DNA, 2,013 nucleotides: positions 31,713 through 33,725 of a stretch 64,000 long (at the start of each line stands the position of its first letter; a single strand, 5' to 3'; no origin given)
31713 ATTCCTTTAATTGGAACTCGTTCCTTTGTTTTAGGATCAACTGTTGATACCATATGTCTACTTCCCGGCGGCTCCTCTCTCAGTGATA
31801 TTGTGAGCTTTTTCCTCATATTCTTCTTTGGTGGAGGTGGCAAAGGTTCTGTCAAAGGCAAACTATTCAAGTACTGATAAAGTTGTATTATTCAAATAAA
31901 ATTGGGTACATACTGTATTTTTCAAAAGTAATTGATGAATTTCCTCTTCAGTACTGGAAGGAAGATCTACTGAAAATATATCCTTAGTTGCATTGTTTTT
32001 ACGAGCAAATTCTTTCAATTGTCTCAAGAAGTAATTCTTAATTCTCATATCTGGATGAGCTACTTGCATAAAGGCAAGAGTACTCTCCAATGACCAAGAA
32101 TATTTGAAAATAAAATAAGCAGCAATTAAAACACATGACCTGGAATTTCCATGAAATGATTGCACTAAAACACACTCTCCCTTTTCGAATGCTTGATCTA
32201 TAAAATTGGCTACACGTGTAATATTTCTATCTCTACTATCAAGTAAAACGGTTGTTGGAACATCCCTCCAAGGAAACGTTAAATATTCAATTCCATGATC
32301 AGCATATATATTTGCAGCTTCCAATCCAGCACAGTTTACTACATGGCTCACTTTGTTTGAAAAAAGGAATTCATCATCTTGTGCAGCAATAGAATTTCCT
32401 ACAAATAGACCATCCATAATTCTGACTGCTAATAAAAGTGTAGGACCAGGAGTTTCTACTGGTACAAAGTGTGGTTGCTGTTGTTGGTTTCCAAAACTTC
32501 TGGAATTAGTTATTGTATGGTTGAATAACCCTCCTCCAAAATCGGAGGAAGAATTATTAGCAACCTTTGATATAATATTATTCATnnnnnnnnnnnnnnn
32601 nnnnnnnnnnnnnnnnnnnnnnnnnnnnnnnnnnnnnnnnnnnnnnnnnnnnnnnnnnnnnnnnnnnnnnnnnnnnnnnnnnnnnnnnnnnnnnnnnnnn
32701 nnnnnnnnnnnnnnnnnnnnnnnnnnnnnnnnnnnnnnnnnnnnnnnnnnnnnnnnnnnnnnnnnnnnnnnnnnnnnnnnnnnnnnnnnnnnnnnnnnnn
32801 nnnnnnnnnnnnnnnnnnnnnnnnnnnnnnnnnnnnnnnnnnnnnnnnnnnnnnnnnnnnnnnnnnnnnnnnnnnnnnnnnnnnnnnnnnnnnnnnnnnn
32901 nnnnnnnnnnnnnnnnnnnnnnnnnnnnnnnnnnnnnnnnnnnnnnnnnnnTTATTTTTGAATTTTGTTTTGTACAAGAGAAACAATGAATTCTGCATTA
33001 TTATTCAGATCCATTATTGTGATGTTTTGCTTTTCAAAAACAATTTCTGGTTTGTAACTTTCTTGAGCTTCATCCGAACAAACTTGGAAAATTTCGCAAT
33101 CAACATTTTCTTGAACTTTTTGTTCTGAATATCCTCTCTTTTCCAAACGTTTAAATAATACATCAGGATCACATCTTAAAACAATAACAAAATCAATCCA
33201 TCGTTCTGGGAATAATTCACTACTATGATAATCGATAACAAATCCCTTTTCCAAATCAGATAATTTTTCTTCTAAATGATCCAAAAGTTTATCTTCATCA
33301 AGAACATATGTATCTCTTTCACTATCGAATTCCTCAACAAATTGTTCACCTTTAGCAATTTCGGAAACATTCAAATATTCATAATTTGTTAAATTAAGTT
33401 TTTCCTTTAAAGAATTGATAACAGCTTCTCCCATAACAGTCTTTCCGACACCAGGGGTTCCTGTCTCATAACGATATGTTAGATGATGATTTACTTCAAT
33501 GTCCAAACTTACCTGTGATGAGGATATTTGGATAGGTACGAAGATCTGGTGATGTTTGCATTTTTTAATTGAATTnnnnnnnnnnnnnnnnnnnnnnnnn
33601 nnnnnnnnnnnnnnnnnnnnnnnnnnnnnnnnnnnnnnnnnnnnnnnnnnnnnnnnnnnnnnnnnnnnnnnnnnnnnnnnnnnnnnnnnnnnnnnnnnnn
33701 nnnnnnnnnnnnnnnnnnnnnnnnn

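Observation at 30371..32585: DUSP-fold pseudophosphatase with Cys->Ser and His->Gln in the catalytic loop, fused to a ~480-aa S/T/P-rich disordered tail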

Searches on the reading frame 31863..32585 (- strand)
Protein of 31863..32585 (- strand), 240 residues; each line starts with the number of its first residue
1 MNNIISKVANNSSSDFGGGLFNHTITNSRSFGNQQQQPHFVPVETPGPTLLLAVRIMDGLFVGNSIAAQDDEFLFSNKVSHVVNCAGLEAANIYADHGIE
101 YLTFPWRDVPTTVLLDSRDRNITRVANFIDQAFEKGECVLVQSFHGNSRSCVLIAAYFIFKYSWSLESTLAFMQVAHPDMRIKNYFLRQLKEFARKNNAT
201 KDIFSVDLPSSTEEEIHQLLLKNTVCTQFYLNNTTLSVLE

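Call 3: search_protein_families(library=pfam, proteins=[window:31863-32585:-], max_evalue=1)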
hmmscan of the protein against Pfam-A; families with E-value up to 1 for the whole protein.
window:31863-32585:- (240 aa): 2 families
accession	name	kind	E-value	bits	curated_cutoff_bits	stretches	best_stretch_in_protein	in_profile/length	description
PF00782.25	DSPc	-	6e-17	62.1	33.5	1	60-195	1-132/133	Dual specificity phosphatase, catalytic domain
PF22785.1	Tc-R-P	-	0.0064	17.5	27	1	67-160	11-103/106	Polymorphic toxin system, DSP-PTPase phosphatase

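Call 4: search_solved_structures(query=window:31866-32585:-, max_evalue=0.01, show_alignments=4)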
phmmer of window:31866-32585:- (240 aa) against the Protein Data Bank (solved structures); distinct sequences matched with E-value up to 0.01: 67 (the best 60 are shown).
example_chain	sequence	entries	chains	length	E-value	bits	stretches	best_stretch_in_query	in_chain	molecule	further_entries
6l1s_A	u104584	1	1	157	2e-11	46.9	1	55-195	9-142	Dual specificity protein phosphatase 22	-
6lou_A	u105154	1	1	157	5.3e-11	45.5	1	55-195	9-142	Dual specificity protein phosphatase 22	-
6lmy_A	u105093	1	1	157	5.3e-11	45.5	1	55-195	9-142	Dual specificity protein phosphatase 22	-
6lot_A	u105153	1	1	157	5.6e-11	45.5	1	55-195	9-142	Dual specificity protein phosphatase 22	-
6lvq_A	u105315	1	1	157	1e-10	44.6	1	55-195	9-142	Dual specificity protein phosphatase 22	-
1wrm_A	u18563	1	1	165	1.2e-10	44.4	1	55-195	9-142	dual specificity phosphatase 22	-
7c8s_A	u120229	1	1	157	1.7e-10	43.9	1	55-195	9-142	Dual specificity protein phosphatase 22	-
4woh_A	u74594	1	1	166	7.7e-10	41.7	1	55-195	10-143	Dual specificity protein phosphatase 22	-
1j4x_A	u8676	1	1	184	4.3e-09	39.3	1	58-190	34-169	DUAL SPECIFICITY PROTEIN PHOSPHATASE 3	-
1yz4_A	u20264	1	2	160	1.3e-08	37.7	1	55-194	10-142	dual specificity phosphatase-like 15 isoform a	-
3f81_A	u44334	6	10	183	2.1e-08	37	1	58-190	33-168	Dual specificity protein phosphatase 3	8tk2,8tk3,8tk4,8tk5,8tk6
1vhr_A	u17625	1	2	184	2.1e-08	37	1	58-190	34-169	HUMAN VH1-RELATED DUAL-SPECIFICITY PHOSPHATASE VHR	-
9dj9_A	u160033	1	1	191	2.4e-08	36.9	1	58-190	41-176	Dual specificity protein phosphatase 3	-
8otz_k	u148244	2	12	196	5.5e-08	35.7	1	55-196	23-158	Dual specificity phosphatase 21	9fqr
2esb_A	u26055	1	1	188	6.8e-08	35.4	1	42-196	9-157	Dual specificity protein phosphatase 18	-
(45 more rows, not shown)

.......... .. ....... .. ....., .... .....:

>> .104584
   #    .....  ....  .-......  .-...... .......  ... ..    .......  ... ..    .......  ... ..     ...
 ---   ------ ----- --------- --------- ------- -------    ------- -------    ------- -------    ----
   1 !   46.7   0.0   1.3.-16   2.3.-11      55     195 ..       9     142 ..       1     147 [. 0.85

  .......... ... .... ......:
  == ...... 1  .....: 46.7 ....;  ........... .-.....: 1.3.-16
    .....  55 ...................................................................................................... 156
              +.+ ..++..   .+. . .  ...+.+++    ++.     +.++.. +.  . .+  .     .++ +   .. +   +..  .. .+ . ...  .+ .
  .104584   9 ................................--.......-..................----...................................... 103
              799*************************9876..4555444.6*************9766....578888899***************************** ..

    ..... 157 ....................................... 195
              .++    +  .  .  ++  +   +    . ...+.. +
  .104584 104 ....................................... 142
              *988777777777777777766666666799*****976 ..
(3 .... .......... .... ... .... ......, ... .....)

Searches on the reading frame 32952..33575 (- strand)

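Call 57: search_protein_families(library=pfam, proteins=[window:32952-33575:-], max_evalue=0.0001)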
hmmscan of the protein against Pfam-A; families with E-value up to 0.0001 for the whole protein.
window:32952-33575:- (207 aa): 2 families
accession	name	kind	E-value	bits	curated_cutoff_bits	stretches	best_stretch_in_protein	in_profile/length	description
PF13238.12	AAA_18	-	2.8e-30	105.8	29.4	1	38-164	4-128/128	AAA domain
PF13207.12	AAA_17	-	1.5e-07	32.2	27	1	38-150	1-125/136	AAA domain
